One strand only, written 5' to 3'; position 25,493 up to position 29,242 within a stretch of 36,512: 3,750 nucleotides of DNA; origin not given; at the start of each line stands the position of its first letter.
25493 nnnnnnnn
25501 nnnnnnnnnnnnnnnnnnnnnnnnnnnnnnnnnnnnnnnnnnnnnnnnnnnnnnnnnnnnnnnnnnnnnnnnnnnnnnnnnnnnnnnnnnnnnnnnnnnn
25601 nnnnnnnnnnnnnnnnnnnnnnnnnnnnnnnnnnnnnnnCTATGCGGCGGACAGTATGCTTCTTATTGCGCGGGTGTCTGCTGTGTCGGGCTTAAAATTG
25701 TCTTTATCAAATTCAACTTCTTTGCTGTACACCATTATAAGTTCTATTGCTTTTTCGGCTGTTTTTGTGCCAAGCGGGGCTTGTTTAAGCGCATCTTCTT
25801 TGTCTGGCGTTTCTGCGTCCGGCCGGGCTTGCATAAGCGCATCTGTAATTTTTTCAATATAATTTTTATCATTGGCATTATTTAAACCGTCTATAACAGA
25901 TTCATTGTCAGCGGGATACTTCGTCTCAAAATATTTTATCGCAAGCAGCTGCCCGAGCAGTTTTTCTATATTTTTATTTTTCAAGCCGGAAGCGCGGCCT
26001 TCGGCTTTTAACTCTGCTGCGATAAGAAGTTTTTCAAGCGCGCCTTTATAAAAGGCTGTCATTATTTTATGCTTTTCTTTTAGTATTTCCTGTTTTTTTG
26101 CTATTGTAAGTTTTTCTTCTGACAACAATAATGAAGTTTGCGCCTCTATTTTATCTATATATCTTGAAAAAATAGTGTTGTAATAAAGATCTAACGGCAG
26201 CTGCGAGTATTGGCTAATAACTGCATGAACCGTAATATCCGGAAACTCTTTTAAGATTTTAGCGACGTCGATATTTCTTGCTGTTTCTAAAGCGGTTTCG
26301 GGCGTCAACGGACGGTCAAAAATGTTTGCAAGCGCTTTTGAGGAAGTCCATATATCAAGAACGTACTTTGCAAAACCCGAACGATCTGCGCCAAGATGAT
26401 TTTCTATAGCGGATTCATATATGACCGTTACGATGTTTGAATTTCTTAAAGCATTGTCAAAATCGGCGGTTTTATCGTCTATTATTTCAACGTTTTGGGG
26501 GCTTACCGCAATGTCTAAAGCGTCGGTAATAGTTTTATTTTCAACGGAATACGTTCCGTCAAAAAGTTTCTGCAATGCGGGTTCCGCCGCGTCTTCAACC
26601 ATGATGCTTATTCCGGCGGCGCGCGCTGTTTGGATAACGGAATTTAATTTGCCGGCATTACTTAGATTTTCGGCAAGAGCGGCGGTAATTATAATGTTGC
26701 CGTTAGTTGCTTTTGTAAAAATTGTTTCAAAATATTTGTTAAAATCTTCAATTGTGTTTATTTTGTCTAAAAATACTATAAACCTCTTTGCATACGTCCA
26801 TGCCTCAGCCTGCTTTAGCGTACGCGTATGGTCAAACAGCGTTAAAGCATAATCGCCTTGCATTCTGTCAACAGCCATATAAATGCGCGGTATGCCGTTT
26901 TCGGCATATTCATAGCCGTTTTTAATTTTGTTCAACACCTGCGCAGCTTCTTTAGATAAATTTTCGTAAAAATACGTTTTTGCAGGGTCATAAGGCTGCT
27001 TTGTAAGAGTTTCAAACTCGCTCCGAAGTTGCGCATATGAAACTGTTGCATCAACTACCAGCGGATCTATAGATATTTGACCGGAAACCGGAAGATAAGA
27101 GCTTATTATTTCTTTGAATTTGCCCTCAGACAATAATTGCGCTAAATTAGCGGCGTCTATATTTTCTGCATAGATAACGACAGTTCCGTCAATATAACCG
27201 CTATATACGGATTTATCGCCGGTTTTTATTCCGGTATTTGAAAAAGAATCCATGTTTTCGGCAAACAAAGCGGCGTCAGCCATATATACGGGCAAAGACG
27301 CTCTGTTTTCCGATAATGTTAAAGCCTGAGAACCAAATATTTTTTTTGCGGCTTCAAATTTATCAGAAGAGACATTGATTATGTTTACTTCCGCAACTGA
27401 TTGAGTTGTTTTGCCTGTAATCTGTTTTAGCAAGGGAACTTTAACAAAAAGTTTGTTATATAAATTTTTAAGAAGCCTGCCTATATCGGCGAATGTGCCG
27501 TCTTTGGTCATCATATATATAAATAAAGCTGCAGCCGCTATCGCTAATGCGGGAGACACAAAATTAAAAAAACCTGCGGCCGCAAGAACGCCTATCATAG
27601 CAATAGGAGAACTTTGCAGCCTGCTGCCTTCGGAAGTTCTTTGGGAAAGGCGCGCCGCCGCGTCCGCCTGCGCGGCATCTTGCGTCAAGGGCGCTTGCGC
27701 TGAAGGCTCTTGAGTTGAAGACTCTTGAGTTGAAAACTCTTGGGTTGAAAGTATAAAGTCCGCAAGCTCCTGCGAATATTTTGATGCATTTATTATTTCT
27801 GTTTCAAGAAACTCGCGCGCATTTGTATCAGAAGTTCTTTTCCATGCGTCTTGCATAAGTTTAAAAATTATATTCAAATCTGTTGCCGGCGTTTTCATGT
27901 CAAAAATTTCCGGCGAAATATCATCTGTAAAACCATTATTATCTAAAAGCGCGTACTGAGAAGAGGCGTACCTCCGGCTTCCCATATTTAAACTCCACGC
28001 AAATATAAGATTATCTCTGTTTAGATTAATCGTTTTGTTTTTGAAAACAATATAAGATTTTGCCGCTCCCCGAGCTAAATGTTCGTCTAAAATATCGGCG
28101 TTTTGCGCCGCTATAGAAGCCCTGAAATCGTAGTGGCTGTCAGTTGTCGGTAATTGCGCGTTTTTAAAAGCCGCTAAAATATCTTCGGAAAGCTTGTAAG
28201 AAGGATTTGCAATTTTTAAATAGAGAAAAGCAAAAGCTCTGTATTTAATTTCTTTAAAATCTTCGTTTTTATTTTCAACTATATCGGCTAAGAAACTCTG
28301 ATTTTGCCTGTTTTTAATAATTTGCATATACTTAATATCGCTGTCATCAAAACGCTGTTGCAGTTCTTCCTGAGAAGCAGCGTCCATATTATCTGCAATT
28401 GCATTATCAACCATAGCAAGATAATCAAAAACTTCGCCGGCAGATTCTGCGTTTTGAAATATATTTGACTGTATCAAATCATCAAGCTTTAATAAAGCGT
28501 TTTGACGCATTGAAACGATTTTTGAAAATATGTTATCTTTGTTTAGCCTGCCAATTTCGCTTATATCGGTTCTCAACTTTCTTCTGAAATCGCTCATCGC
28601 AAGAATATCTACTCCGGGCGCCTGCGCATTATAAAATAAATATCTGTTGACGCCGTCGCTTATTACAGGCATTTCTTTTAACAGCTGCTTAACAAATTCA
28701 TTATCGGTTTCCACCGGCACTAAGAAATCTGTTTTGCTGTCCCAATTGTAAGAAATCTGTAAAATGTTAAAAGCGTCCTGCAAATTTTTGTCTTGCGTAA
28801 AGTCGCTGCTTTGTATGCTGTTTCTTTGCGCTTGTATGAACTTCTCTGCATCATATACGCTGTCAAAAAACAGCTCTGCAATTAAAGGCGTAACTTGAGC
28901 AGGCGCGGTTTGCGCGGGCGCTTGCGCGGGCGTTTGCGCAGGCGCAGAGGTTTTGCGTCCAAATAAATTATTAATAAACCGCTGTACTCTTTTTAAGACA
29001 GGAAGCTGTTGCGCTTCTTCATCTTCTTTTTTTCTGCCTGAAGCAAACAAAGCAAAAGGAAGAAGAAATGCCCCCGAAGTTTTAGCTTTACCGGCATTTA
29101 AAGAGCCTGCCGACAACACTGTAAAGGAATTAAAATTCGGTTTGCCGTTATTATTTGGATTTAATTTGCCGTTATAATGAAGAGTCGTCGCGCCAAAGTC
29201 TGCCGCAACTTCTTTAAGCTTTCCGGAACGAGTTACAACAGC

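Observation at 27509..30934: Internal Met plus signal-peptide-like segment, internal sorting-anchor-like segment and a helical hairpin inside one ORF: fusion fossil or processed polyprotein?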

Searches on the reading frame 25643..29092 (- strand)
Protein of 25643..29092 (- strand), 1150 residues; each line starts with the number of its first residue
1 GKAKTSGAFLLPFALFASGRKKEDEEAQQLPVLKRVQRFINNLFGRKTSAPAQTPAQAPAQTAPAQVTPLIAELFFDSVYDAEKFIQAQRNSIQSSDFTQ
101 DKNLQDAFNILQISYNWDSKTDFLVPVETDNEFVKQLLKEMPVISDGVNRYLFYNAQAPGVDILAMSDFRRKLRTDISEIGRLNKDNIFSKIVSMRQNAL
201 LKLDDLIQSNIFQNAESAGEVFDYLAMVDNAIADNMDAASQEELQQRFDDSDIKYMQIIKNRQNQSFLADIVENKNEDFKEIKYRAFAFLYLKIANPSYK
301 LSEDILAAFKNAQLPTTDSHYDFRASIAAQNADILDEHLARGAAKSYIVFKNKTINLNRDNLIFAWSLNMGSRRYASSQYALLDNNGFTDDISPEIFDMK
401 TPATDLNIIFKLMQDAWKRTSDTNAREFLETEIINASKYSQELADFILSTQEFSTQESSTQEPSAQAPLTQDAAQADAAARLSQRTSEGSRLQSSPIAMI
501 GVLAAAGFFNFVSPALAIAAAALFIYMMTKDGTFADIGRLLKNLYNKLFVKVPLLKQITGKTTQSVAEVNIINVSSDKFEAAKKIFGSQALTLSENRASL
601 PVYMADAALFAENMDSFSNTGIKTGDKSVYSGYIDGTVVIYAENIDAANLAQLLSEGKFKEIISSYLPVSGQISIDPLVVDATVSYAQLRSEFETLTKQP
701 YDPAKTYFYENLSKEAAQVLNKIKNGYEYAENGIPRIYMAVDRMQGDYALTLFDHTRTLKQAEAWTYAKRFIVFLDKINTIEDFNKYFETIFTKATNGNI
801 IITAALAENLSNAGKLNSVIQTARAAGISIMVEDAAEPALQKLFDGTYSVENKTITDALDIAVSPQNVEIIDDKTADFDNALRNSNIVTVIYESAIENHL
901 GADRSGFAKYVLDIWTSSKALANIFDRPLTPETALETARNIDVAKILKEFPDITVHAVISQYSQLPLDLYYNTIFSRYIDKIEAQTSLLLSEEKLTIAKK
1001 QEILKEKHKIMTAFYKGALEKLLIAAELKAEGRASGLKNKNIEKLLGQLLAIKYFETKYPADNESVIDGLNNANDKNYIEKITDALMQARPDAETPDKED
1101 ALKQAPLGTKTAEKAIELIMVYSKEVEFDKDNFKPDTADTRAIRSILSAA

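Call 88: predict_structure(alignment_id=A6)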
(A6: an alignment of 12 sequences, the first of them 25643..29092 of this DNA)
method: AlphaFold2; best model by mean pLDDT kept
length: 1150 residues; sequences in the alignment: 12
mean_pLDDT: 60.3   pTM: 0.53
mean pLDDT of the five models: 60.3, 58.9, 58.0, 57.8, 57.4
residues with pLDDT >= 90: 64; 70-90: 373; 50-70: 276; < 50: 437
segments of 3 or more residues with pLDDT < 50: 1-11, 13-54, 56-86, 92-100, 102-104, 110-134, 136-161, 210-218, 259-261, 264-275, 277-404, 446-516, 546-562, 1093-1096, 1099-1104, 1126-1150
pLDDT, mean of each block of 10 residues (from residue 1): 30 30 32 39 34 32 26 29 46 48 49 38 34 46 37 35 53 65 65 70 59 47 57 57 61 54 47 45 43 39 45 39 38 35 27 31 37 34 37 35 48 61 59 61 50 39 35 39 35 34 36 48 54 52 49 39 70 85 83 79 87 87 80 86 80 75 72 78 69 66 60 61 65 75 60 83 79 86 77 67 92 84 76 90 88 84 77 84 79 85 66 60 67 89 89 88 63 79 79 84 88 91 93 81 88 73 75 81 77 50 60 88 54 39 37
secondary structure, 60 per line:
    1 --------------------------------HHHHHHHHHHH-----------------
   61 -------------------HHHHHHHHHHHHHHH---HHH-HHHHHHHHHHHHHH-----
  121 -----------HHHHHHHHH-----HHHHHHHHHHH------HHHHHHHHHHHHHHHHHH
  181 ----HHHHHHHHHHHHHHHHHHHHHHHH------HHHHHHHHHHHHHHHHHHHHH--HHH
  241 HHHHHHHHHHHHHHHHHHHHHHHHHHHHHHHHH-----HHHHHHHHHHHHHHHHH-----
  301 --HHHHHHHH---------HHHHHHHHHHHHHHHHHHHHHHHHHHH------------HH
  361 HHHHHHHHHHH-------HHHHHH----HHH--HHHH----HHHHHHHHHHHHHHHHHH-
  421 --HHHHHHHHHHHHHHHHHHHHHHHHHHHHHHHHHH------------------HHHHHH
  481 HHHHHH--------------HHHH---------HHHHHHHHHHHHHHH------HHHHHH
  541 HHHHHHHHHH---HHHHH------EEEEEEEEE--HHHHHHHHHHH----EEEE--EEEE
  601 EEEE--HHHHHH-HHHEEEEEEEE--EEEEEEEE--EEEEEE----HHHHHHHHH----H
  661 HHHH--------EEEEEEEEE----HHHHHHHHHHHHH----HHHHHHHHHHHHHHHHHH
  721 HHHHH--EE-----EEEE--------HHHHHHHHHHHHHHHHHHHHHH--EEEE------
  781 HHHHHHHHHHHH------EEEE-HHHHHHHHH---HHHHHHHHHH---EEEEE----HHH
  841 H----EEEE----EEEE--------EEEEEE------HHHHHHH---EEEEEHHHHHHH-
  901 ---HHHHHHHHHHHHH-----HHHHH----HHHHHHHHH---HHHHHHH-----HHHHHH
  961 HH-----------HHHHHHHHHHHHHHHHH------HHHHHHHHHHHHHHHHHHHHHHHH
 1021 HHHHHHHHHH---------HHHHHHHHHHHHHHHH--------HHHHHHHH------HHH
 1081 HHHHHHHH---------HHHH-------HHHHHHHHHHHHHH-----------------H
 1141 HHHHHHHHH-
elements in order (helices of 4 or more, strands of 3 or more residues): H33-43 H80-94 H102-115 H132-140 H146-156 H163-180 H185-208 H215-235 H238-273 H279-295 H303-310 H320-346 H359-371 H379-384 H394-397 H402-419 H423-456 H475-486 H501-504 H514-528 H535-550 H554-558 E565-573 H576-586 E591-594 E597-604 H607-612 E617-624 E627-634 E637-642 H647-655 H660-664 E673-681 H686-698 H703-725 E735-738 H747-768 E771-774 H781-792 E799-802 H804-812 H816-825 E829-833 H838-841 E846-849 E854-857 E866-871 H878-884 E888-892 H893-899 H904-916 H922-926 H931-939 H943-949 H955-962 H974-990 H997-1030 H1040-1055 H1064-1071 H1078-1088 H1098-1101 H1109-1122 H1140-1149

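Call 90: fold_search(model_id=the predicted structure, library=pdb)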
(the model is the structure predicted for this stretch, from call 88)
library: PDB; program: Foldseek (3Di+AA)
matches with E <= 10: 572; with E <= 0.001: 0
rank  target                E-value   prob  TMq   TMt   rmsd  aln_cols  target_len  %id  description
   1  5wxj_B                1.1e-02  0.41  0.07  0.19  24.2       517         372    9  Apo EarP (released 2018-02-28)
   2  6roh_A                2.0e-02  0.18  0.07  0.07  30.7       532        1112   11  Cryo-EM structure of the autoinhibited Drs2p-Cdc50p (released 2019-07-03)
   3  2qzs                  2.5e-02  0.41  0.08  0.17  23.6       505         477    8  Crystal Structure of Wild-type E.coli GS in complex with ADP and Glucose(wtGSb) (released 2008-09-09)
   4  3pm6_B                4.9e-02  0.23  0.06  0.20  21.5       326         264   11  Crystal structure of a putative fructose-1,6-biphosphate aldolase from Coccidioides immitis solved by combined SAD MR (released 2010-12-15)
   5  7cf8_A                5.7e-02  0.10  0.05  0.14  22.0       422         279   11  PfkB(Mycobacterium marinum) (released 2021-06-30)
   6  4f97_A                6.6e-02  0.11  0.07  0.13  21.8       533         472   10  Crystal Structure of VldE, the pseudo-glycosyltransferase, in complex with GDP and validoxylamine A 7'-phosphate (released 2012-10-17)
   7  6roj_A                6.9e-02  0.10  0.06  0.06  30.6       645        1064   11  Cryo-EM structure of the activated Drs2p-Cdc50p (released 2019-07-03)
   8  8xku_C                7.3e-02  0.06  0.05  0.06  52.4       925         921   11  Cryo-EM structure of the Ycf2-FtsHi motor complex from Arabidopsis in ATP-bound state (released 2024-09-11)
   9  9jw1                  1.1e-01  0.06  0.06  0.02  38.2       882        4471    9  Cryo-EM structure of Human RNF213 (released 2025-05-07)
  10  5xvr_B                1.2e-01  0.14  0.07  0.17  24.1       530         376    8  EarP bound with dTDP-rhamnose (co-crystal) (released 2018-02-28)
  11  3iby_D                1.3e-01  0.18  0.07  0.20  17.4       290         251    9  Structure of cytosolic domain of L. pneumophila FeoB (released 2009-10-13)
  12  3t7d_A                1.6e-01  0.09  0.07  0.14  24.3       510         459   10  Vall from streptomyces hygroscopicus in complex with trehalose (released 2012-08-01)
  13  9gtu_C                1.9e-01  0.15  0.09  0.18  17.9       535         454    7  Collagen VI alpha 1, 2, 3 heterotrimer recombinant C terminal region. Local refinement. (released 2025-08-20)
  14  6j6i_C                2.0e-01  0.06  0.05  0.07  24.6       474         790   12  Reconstitution and structure of a plant NLR resistosome conferring immunity (released 2019-03-20)
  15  6dyu_A                2.1e-01  0.51  0.06  0.19   6.5       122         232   11  Crystal structure of Helicobacter pylori 5'-methylthioadenosine/S-adenosyl homocysteine nucleosidase (MTAN) complexed  (released 2019-03-20)
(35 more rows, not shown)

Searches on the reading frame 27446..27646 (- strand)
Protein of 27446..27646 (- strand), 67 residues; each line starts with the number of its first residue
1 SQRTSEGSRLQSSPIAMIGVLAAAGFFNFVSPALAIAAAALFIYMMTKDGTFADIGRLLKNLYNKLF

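Call 92: search_protein_families(library=ncbifam, proteins=[window:27446-27646:-], max_evalue=10)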
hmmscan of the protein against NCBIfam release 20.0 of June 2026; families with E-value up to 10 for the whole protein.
seq(67 aa): 0 families

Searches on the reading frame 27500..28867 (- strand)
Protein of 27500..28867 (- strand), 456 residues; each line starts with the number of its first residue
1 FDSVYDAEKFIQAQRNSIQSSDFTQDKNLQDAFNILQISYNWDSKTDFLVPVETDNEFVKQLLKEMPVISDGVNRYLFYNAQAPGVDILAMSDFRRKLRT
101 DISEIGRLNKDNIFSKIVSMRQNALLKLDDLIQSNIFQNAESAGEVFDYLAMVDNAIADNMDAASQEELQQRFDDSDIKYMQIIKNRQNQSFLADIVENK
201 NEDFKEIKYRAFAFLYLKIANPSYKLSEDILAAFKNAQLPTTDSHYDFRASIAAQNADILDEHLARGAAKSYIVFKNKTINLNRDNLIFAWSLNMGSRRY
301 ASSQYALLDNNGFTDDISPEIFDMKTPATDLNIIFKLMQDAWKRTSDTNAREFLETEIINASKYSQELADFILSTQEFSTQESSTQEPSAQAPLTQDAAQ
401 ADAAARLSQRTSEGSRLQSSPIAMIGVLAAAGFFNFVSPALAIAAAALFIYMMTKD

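Call 58: find_homologous_proteins(query=window:27500-28867:-, max_evalue=0.001)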
Query window:27500-28867:-: 8000 candidates shared short words with the query, none scored E <= 0.001.
